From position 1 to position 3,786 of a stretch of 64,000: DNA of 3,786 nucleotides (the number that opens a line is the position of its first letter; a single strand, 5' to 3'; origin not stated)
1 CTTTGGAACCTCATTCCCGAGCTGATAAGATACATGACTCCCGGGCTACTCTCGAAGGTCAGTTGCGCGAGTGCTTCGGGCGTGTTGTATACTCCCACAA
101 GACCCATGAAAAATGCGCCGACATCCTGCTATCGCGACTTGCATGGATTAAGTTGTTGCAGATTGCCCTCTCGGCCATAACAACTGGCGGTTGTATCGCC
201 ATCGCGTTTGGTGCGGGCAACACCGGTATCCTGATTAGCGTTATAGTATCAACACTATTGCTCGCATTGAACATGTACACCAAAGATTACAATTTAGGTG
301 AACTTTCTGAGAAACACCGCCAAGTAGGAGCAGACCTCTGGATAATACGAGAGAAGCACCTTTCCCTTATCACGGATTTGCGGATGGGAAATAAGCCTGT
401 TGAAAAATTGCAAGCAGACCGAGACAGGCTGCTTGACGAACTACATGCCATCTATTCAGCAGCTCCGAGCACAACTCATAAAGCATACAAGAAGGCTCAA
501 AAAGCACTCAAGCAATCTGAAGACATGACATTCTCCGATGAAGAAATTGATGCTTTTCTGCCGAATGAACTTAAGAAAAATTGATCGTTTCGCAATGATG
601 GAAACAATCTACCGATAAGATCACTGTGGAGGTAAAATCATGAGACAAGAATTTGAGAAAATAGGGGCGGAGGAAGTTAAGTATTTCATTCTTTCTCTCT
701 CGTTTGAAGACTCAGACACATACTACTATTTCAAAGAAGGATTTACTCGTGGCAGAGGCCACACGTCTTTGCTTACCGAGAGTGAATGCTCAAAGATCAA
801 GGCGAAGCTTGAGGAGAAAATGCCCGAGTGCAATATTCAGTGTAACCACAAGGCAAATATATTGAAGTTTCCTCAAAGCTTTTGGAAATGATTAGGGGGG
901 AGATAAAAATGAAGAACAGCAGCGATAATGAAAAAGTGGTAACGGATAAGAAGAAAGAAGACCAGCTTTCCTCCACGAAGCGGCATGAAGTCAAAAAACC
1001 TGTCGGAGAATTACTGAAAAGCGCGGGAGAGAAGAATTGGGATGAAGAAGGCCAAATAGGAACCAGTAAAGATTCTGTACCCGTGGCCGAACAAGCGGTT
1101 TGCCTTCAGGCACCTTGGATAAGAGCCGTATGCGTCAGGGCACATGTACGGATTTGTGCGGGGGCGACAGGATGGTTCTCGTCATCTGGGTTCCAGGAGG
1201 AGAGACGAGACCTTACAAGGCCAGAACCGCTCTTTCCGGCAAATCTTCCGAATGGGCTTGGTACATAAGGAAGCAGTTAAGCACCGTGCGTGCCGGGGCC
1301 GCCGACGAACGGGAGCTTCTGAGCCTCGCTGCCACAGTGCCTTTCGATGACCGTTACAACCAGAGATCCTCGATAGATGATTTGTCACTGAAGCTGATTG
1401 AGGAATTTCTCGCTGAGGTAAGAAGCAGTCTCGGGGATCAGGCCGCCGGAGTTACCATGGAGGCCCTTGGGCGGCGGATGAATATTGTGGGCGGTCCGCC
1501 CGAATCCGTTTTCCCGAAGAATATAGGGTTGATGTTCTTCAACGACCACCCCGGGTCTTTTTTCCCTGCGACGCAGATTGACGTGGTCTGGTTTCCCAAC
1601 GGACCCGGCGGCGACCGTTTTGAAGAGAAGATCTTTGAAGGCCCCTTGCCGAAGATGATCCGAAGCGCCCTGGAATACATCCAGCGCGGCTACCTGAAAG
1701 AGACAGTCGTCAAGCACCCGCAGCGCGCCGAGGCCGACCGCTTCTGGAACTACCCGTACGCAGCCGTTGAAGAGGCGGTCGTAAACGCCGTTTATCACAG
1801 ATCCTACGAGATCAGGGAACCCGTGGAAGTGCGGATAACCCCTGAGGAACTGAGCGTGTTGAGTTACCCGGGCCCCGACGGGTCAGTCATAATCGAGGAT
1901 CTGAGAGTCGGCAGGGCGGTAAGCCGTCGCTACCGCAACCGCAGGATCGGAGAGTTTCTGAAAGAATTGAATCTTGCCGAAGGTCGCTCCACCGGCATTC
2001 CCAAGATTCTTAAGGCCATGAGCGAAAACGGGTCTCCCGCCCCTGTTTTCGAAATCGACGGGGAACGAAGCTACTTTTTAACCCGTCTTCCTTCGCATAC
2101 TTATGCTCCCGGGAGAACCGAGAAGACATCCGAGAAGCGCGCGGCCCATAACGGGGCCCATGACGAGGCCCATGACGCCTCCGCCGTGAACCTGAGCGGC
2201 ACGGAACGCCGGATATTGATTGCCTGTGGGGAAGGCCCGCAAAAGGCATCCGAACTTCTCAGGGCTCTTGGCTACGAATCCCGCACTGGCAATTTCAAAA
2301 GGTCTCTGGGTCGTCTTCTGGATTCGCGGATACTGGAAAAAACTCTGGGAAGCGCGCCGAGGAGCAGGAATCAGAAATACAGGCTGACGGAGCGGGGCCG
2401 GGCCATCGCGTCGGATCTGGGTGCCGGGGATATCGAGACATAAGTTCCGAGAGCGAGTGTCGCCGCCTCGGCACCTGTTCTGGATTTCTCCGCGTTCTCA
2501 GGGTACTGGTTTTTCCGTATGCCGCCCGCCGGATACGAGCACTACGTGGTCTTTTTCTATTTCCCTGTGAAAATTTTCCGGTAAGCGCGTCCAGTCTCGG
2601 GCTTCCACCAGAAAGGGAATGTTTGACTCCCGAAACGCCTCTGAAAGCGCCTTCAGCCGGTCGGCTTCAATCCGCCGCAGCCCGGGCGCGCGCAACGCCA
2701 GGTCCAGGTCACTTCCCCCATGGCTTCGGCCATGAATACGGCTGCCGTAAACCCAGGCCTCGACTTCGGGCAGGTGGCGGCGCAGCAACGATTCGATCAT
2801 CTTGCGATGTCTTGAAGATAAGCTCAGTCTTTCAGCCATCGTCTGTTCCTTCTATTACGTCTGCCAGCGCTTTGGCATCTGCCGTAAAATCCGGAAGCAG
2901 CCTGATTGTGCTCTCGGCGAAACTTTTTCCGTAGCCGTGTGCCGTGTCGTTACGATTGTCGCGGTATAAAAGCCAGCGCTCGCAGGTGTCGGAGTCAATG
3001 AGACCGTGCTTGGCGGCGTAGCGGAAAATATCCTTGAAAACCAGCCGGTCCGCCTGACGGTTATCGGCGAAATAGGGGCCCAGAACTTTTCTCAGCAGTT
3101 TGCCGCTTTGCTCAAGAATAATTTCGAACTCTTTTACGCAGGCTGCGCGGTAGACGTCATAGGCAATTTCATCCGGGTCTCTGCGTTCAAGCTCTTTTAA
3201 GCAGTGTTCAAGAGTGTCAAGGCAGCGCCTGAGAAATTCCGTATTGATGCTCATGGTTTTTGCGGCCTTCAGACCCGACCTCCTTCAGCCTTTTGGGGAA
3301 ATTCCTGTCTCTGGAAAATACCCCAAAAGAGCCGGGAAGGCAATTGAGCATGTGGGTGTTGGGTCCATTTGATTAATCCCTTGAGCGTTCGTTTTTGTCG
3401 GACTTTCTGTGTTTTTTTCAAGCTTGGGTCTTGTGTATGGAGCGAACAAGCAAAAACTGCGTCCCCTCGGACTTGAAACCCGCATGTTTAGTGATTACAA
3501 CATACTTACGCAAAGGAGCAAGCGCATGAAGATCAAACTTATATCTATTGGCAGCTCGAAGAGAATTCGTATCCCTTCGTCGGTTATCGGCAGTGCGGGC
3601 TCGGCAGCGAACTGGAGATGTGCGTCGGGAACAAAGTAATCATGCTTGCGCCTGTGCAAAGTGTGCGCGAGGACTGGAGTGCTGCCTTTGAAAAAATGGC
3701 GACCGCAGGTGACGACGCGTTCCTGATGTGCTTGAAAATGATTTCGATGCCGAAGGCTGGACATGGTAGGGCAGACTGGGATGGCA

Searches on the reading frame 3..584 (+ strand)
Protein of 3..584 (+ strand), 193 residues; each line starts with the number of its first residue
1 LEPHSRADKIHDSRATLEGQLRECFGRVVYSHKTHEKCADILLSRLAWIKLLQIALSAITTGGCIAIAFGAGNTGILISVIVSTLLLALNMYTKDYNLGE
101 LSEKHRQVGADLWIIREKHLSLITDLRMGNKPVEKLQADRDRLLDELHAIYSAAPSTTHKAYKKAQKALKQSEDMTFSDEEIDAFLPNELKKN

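Call 3: search_protein_families(library=pfam, proteins=[window:3-584:+], max_evalue=0.1)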
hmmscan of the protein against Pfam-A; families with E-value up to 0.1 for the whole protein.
window:3-584:+ (193 aa): 1 family
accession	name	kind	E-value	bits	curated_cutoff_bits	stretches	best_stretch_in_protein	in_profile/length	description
PF18186.6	SLATT_4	-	1.9e-70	236.3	27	1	17-181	1-165/165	SMODS and SLOG-associating 2TM effector domain family 4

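Call 4: search_protein_families(library=padloc, proteins=[window:3-584:+], max_evalue=0.1)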
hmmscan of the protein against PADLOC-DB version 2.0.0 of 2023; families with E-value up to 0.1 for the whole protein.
window:3-584:+ (193 aa): 5 families
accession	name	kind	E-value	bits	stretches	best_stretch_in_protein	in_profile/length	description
PDLC00696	Effector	-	1.2e-80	267.7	1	12-193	5-186/189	2TM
PDLC00690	Effector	-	1.9e-22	77.9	1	12-192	3-182/187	2TM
PDLC00712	Effector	-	4.6e-05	21.6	1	28-174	23-162/171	2TM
PDLC03819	RTasSLATT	-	0.0014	16.4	1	46-144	35-120/176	DRT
PDLC01976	CARF_m11--CARF_HEPNnew_CARF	-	0.012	11.8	1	59-144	130-213/739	-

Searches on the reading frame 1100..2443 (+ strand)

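Call 3: search_protein_families(library=pfam, proteins=[window:1100-2443:+], max_evalue=0.1)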
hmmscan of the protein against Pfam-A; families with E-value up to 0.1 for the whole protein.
window:1100-2443:+ (447 aa): 3 families
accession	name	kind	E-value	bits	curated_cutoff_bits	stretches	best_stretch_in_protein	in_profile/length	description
PF13749.12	HATPase_c_4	-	4.9e-10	39.7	26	1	241-322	3-83/89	Putative ATP-dependent DNA helicase recG C-terminal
PF21247.3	Fic-like_C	-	3.3e-06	27.3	27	1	371-430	5-64/64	Filamentation induced by cAMP protein Fic-like, C-terminal domain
PF25213.1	HVO_A0261_N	-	0.00041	20.6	35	1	366-439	10-73/86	HVO_A0261 N-terminal domain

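Call 4: search_protein_families(library=padloc, proteins=[window:1100-2443:+], max_evalue=0.1)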
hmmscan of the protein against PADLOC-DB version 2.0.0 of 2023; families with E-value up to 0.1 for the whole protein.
window:1100-2443:+ (447 aa): 3 families
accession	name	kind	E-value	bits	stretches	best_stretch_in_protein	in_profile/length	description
PDLC02394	pAgo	-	2.4e-14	50.1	1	56-320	151-426/1121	-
PDLC02402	Aga_SIR2-PNTD1-PNTD2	-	2e-09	34.1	1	76-310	305-542/876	Class I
PDLC02418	Aga_SIR2-Kinase-PNTD1-PNTD2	-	2.9e-07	27.1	1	216-258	318-360/756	Class I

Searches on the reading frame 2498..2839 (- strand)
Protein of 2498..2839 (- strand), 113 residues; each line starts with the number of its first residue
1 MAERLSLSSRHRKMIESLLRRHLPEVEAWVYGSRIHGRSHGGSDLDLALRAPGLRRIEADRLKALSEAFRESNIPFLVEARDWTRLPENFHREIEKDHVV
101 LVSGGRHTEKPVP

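Call 3: search_protein_families(library=pfam, proteins=[window:2498-2839:-], max_evalue=0.1)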
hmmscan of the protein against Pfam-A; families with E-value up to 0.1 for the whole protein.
window:2498-2839:- (113 aa): 4 families
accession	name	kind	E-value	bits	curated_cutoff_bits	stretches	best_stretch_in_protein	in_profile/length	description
PF18765.7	Polbeta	-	1.5e-05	25.5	26.9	1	15-103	3-89/93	Polymerase beta, Nucleotidyltransferase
PF22600.2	MTPAP-like_central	-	3.4e-05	24.4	27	1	6-71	20-89/139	Poly(A) RNA polymerase, mitochondrial-like, central palm domain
PF01909.29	NTP_transf_2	-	0.00072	20.3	21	1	12-58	2-49/93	Nucleotidyltransferase domain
PF19088.6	TUTase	-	0.034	14.3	25.8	1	12-103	47-137/138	TUTase nucleotidyltransferase domain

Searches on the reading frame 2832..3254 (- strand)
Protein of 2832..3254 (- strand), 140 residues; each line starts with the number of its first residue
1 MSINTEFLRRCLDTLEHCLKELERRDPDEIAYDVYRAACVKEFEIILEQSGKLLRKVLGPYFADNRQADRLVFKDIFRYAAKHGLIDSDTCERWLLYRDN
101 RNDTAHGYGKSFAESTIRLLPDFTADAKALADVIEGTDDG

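Call 3: search_protein_families(library=pfam, proteins=[window:2832-3254:-], max_evalue=0.1)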
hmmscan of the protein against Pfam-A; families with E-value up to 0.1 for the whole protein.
window:2832-3254:- (140 aa): 2 families
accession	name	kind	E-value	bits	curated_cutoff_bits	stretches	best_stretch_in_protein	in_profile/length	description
PF08780.16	NTase_sub_bind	-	7.3e-16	58.8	31.8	1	9-132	7-122/126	Nucleotidyltransferase substrate binding protein like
PF01934.22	HepT-like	-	0.00023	21.3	23.5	1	19-110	5-96/120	Ribonuclease HepT-like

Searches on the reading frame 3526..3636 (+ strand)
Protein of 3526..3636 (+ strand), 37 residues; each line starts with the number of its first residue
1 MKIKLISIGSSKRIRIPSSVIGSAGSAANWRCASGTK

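Call 72: search_protein_families(library=pfam, proteins=[window:3526-3636:+], max_evalue=0.1)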
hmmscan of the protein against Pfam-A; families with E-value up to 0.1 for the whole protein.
window:3526-3636:+ (37 aa): 0 families
